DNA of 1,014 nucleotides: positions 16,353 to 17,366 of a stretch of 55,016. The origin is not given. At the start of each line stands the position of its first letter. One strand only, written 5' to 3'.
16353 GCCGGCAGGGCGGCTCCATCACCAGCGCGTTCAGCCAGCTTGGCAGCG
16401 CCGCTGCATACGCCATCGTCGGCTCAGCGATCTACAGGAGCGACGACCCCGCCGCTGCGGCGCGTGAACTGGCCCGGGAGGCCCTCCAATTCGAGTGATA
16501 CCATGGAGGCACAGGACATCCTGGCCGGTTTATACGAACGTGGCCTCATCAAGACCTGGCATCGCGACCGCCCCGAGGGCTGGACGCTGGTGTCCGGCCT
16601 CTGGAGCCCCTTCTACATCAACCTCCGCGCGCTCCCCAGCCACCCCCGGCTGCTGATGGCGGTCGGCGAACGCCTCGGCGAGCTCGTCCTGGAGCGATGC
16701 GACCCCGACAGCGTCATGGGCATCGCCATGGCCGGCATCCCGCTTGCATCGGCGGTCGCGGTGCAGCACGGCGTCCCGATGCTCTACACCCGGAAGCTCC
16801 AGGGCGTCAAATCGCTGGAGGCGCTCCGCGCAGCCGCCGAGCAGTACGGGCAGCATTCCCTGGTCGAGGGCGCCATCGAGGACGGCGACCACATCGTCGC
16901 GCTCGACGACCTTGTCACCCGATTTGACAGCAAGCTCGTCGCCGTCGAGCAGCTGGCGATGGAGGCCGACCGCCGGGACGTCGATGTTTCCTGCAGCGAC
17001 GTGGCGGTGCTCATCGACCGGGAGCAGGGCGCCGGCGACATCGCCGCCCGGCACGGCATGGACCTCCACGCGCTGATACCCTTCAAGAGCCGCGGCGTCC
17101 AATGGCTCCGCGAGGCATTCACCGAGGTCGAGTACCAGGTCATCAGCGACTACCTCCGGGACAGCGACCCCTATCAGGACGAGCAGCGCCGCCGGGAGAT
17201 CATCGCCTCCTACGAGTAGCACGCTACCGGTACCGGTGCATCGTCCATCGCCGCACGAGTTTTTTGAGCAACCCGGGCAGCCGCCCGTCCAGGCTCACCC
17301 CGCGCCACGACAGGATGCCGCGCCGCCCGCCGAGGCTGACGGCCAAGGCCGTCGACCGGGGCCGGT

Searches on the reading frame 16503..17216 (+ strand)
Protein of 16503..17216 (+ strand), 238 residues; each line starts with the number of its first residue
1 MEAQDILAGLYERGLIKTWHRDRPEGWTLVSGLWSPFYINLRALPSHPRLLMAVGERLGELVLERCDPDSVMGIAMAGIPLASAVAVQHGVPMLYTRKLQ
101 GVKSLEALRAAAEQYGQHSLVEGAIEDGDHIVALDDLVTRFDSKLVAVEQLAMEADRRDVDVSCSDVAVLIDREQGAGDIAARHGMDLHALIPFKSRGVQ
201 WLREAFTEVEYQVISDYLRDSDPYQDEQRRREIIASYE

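Call 8: search_protein_families(library=pfam, proteins=[window:16503-17216:+], max_evalue=0.01)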
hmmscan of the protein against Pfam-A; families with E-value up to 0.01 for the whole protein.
window:16503-17216:+ (238 aa): 1 family
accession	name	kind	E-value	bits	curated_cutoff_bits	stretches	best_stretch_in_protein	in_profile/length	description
PF00156.33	Pribosyltran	-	0.00025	20.9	26.3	1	44-139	5-98/158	Phosphoribosyl transferase domain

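Call 9: search_protein_families(library=ncbifam, proteins=[window:16503-17216:+], max_evalue=0.01)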
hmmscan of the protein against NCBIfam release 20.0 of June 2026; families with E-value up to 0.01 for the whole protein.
window:16503-17216:+ (238 aa): 15 families
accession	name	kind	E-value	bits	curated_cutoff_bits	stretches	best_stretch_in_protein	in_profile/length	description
TIGR00336.1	pyrE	equivalog_domain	1.1e-17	64.3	106.8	1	27-193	14-169/173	orotate phosphoribosyltransferase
NF001729.0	PRK00455.1-3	equivalog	1.3e-15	57.4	245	1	20-195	27-189/231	orotate phosphoribosyltransferase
NF004034.0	PRK05500.1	equivalog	3.7e-13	48.9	656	1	30-195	308-454/478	bifunctional orotidine-5'-phosphate decarboxylase/orotate phosphoribosyltransferase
TIGR01367.1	pyrE_Therm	equivalog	4.8e-11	42.6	150.25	1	28-178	18-149/187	orotate phosphoribosyltransferase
NF010382.0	PRK13809.1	equivalog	9.2e-11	41.5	208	1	7-192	14-176/210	orotate phosphoribosyltransferase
NF002635.0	PRK02304.1-4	subfamily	2.4e-09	37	146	1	48-193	36-173/188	adenine phosphoribosyltransferase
NF040646.1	HPT_Archaea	equivalog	2.7e-09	36.9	200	1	48-192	36-172/184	hypoxanthine/guanine phosphoribosyltransferase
NF002620.0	PRK02277.1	subfamily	8.3e-07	28.9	115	1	37-173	55-180/201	orotate phosphoribosyltransferase-like protein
NF006328.0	PRK08558.1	equivalog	1.8e-06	27.8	184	1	49-161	94-208/238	adenine phosphoribosyltransferase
NF002636.0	PRK02304.1-5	equivalog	5.4e-05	22.7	125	1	43-139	31-128/176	adenine phosphoribosyltransferase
TIGR01743.1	purR_Bsub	equivalog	5.7e-05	22.2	258.7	1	38-151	100-216/268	pur operon repressor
NF009211.0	PRK12560.1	equivalog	0.00071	19.4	188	1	48-195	34-177/187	adenine phosphoribosyltransferase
NF006671.0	PRK09219.1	equivalog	0.00078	19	177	1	48-155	32-143/192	xanthine phosphoribosyltransferase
NF002634.0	PRK02304.1-3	equivalog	0.0009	19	170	1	67-152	55-141/182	adenine phosphoribosyltransferase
TIGR01744.1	XPRTase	equivalog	0.0034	17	164.45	1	47-154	31-142/191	xanthine phosphoribosyltransferase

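Call 16: search_solved_structures(query=window:16503-17216:+, max_evalue=0.01, show_alignments=2)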
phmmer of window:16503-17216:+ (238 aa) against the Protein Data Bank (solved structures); distinct sequences matched with E-value up to 0.01: 15.
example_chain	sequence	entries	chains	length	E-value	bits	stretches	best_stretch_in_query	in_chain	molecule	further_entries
2wns_A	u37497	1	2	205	5.4e-18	68.8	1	27-194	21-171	OROTATE PHOSPHORIBOSYLTRANSFERASE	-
3qw4_B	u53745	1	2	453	4.4e-17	65.9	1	22-201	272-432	UMP synthase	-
2p1z_A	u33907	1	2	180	9e-09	38.7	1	28-197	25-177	Phosphoribosyltransferase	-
4ohc_A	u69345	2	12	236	1.6e-08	37.8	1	21-151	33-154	Orotate phosphoribosyltransferase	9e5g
3m3h_A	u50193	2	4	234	5.6e-08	36.1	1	24-152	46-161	Orotate phosphoribosyltransferase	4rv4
5hkf_A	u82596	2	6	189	1.3e-06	31.6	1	28-193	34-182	Orotate phosphoribosyltransferase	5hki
5hkl_A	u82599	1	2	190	1.4e-06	31.6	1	28-193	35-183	Orotate phosphoribosyltransferase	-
3dez_A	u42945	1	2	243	2.6e-05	27.4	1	19-151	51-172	Orotate phosphoribosyltransferase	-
2yzk_A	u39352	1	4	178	6e-05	26.2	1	28-195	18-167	Orotate phosphoribosyltransferase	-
2aee_A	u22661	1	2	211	0.00099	22.2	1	24-150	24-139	Orotate phosphoribosyltransferase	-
1p4a_A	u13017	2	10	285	0.0012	21.9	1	38-138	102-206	Pur operon repressor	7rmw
1o57_A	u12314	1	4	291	0.0013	21.8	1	38-138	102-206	PUR OPERON REPRESSOR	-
2pry_A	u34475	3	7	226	0.0017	21.4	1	27-143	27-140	Orotate phosphoribosyltransferase 1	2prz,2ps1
4wml_A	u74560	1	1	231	0.0017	21.4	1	27-143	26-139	Orotate phosphoribosyltransferase 1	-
4wn3_A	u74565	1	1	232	0.0018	21.4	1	27-143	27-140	Orotate phosphoribosyltransferase 1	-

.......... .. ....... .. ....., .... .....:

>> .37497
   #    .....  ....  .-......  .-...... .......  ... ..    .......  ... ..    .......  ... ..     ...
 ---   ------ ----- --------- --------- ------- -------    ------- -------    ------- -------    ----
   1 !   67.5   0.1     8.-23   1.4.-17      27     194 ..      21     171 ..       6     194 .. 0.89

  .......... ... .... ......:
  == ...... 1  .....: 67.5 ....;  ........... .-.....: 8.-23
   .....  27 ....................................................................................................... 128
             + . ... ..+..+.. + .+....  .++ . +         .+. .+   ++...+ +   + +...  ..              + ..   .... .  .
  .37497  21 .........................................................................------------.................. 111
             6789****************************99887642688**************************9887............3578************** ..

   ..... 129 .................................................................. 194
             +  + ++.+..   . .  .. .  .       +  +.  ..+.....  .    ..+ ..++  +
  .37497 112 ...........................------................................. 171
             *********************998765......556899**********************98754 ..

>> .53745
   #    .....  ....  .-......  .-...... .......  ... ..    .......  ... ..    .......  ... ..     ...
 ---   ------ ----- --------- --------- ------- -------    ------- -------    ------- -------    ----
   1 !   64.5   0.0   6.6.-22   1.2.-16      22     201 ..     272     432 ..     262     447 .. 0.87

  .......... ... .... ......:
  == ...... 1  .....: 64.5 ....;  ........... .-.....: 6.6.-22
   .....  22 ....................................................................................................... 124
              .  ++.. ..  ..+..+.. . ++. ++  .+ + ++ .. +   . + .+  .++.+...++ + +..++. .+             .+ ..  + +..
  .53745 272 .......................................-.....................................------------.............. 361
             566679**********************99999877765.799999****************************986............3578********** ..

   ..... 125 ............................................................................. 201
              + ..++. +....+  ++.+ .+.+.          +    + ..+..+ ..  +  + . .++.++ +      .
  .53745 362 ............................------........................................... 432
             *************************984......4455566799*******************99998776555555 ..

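Call 17: find_homologous_proteins(query=window:16503-17216:+, max_evalue=0.001)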
Query window:16503-17216:+ (238 aa): 544 proteins with E <= 0.001 among 4728 candidates; the best 120 are listed.
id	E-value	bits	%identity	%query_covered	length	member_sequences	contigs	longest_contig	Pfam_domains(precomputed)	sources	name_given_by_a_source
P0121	3.2e-140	484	91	99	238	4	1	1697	-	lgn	-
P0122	1.3e-131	455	84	100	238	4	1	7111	-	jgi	-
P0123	7.4e-131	453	85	100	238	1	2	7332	-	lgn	-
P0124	2.2e-128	445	82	100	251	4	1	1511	-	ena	-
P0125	1.0e-127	443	84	100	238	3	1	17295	-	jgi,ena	-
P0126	1.1e-126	439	81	100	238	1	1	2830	-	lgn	-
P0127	1.1e-99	351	63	99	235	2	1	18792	-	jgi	-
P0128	3.3e-99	349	63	95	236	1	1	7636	-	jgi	-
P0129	5.0e-99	349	63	95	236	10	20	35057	-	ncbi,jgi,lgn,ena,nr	ncbi:MAG: hypothetical protein J7J34_04970 [Thermoplasmata archaeon]|nr:hypothetical protein [Thermo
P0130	5.4e-99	349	63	98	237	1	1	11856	-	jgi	-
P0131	2.0e-98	347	62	98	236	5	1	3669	-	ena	-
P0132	3.6e-98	346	62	98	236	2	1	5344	PF00156.34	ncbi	-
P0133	4.0e-98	346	64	98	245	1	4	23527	-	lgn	-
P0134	6.7e-97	342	62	98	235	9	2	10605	-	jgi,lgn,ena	-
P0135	9.2e-96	338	62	97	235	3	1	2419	-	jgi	-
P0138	7.6e-94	332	62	97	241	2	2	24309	PF00156.34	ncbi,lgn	-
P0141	1.9e-91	324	58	97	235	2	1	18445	PF00156.34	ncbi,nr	ncbi:MAG: hypothetical protein U9O96_08415 [Candidatus Thermoplasmatota archaeon]|nr:hypothetical pr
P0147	6.0e-82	293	53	98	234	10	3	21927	PF00156.34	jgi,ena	-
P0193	2.1e-76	275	53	98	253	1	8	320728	-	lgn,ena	-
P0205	9.3e-76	273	55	96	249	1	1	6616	-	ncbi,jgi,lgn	ncbi:MAG: hypothetical protein PVH68_12025 [Armatimonadota bacterium]|jgi:orotate phosphoribosyltran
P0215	5.0e-75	270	52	98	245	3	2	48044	-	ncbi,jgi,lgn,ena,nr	ncbi:MAG TPA: hypothetical protein VMX35_02775 [Acidobacteriota bacterium]|nr:hypothetical protein [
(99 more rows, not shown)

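Call 20: find_encoding_contigs(protein=P0215, flank=8000, max_places=3)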
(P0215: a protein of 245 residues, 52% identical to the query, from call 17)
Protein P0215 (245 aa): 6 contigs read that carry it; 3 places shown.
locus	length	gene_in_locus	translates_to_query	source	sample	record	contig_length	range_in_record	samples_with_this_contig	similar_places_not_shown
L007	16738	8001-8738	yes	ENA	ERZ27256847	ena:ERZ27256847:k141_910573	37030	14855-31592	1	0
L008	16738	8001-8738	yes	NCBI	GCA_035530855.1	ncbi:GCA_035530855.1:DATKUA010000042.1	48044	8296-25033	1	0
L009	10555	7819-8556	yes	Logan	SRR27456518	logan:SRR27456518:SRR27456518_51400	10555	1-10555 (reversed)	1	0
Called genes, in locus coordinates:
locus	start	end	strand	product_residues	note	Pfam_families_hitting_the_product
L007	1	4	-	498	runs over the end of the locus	PF01943:Polysacc_synt, PF13440:Polysacc_synt_3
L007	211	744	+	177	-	PF07617:DUF1579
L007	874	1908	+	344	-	PF07885:Ion_trans_2, PF02254:TrkA_N, PF02080:TrkA_C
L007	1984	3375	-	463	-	PF01321:Creatinase_N (weak), PF00557:Peptidase_M24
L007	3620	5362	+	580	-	PF13174:TPR_6 (faint), PF11741:AMIN, PF01520:Amidase_3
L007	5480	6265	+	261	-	PF05175:MTS, PF13489:Methyltransf_23, PF01209:Ubie_methyltran, PF06325:PrmA (weak), PF13847:Methyltransf_31, PF08241:Methyltransf_11, PF08242:Methyltransf_12, PF13649:Methyltransf_25, +1 more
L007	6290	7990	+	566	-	PF00890:FAD_binding_2 (faint), PF01266:DAO, PF12831:FAD_oxidored (faint), PF13450:NAD_binding_8, PF16901:DAO_C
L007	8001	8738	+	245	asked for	-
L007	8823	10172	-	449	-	PF00860:Xan_ur_permease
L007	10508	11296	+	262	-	PF03848:TehB (weak), PF05891:Methyltransf_PK (weak), PF13489:Methyltransf_23 (weak), PF13649:Methyltransf_25, PF13847:Methyltransf_31 (weak), PF08241:Methyltransf_11, PF08242:Methyltransf_12 (faint)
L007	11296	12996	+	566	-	PF07969:Amidohydro_3, PF01979:Amidohydro_1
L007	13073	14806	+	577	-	PF07969:Amidohydro_3, PF01979:Amidohydro_1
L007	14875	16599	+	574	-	PF07969:Amidohydro_3, PF01979:Amidohydro_1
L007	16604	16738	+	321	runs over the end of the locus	PF01073:3Beta_HSD, PF01370:Epimerase, PF02719:Polysacc_synt_2, PF04321:RmlD_sub_bind, PF07993:NAD_binding_4, PF16363:GDP_Man_Dehyd, PF13460:NAD_binding_10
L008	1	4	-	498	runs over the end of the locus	PF01943:Polysacc_synt, PF13440:Polysacc_synt_3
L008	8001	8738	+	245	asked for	-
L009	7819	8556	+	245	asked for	-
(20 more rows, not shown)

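Call 44: predict_structure(alignment_id=A2)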
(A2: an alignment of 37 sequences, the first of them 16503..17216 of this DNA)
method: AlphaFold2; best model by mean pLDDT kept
length: 238 residues; sequences in the alignment: 37
mean_pLDDT: 93.9   pTM: 0.89
mean pLDDT of the five models: 93.9, 93.6, 92.5, 91.9, 91.8
residues with pLDDT >= 90: 201; 70-90: 37; 50-70: 0; < 50: 0
segments of 3 or more residues with pLDDT < 50: none
pLDDT, mean of each block of 10 residues (from residue 1): 95 95 90 91 96 98 98 95 98 91 82 82 97 95 93 95 98 94 97 96 94 94 94 92
secondary structure, 60 per line:
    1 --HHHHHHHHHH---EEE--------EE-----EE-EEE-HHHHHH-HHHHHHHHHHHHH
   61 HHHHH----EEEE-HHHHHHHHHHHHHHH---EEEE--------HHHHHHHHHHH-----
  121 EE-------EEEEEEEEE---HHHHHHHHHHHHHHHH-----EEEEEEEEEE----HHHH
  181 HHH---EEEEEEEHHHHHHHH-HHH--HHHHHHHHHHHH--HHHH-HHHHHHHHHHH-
elements in order: H3-12 E16-18 E37-39 H41-46 H48-65 E70-73 H75-89 E93-96 H105-115 E130-138 H142-157 E163-172 H177-183 E187-193 H194-201 H208-219 H222-225 H227-237

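Call 54: fold_search(model_id=the predicted structure, library=pdb)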
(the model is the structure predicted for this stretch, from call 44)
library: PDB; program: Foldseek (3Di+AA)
matches with E <= 10: 1254; with E <= 0.001: 219
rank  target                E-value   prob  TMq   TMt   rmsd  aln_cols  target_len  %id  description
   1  4ohc_B                2.0e-16  1.00  0.75  0.80   3.0       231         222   23  Crystal structure of orotate phosphoribosyltransferase (OPRTase) from Burkholderia cenocepacia (released 2014-02-05)
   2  2wns_A                4.2e-16  1.00  0.73  0.87   2.2       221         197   28  Human Orotate phosphoribosyltransferase (OPRTase) domain of Uridine 5' -monophosphate synthase (UMPS) in complex with  (released 2009-08-11)
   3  2wns_B                4.2e-16  1.00  0.72  0.85   2.7       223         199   28  Human Orotate phosphoribosyltransferase (OPRTase) domain of Uridine 5' -monophosphate synthase (UMPS) in complex with  (released 2009-08-11)
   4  4ohc_D                1.4e-15  1.00  0.75  0.79   3.1       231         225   23  Crystal structure of orotate phosphoribosyltransferase (OPRTase) from Burkholderia cenocepacia (released 2014-02-05)
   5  3qw4_C                1.7e-15  1.00  0.71  0.39   2.6       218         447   26  Structure of Leishmania donovani UMP synthase (released 2011-04-20)
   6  4ohc_C                3.9e-15  1.00  0.74  0.80   3.1       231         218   22  Crystal structure of orotate phosphoribosyltransferase (OPRTase) from Burkholderia cenocepacia (released 2014-02-05)
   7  9e5g_A                6.9e-15  1.00  0.75  0.80   3.0       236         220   23  Cryo-EM structure of Burkholderia cenocepacia orotate phosphoribosyltransferase (released 2025-02-19)
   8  4ohc_A                9.4e-15  1.00  0.75  0.80   3.0       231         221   23  Crystal structure of orotate phosphoribosyltransferase (OPRTase) from Burkholderia cenocepacia (released 2014-02-05)
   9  2aee_A                2.3e-14  1.00  0.70  0.80   3.4       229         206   20  Crystal structure of Orotate phosphoribosyltransferase from Streptococcus pyogenes (released 2005-09-06)
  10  9e5g_D                2.6e-14  1.00  0.74  0.80   3.1       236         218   24  Cryo-EM structure of Burkholderia cenocepacia orotate phosphoribosyltransferase (released 2025-02-19)
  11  3m3h                  3.6e-14  1.00  0.69  0.80   3.5       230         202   20  1.75 Angstrom resolution crystal structure of an orotate phosphoribosyltransferase from Bacillus anthracis str. 'Ames An (released 2010-04-14)
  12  9e5g_B                8.1e-14  1.00  0.73  0.79   3.2       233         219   23  Cryo-EM structure of Burkholderia cenocepacia orotate phosphoribosyltransferase (released 2025-02-19)
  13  4rv4_A                8.1e-14  1.00  0.70  0.81   3.3       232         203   21  2.65 Angstrom Resolution Crystal Structure of an orotate phosphoribosyltransferase from Bacillus anthracis str. 'Ames  (released 2014-12-17)
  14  3qw4_B                8.7e-14  1.00  0.70  0.39   2.9       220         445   24  Structure of Leishmania donovani UMP synthase (released 2011-04-20)
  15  4rv4_B                1.9e-13  1.00  0.70  0.78   3.5       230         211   20  2.65 Angstrom Resolution Crystal Structure of an orotate phosphoribosyltransferase from Bacillus anthracis str. 'Ames  (released 2014-12-17)
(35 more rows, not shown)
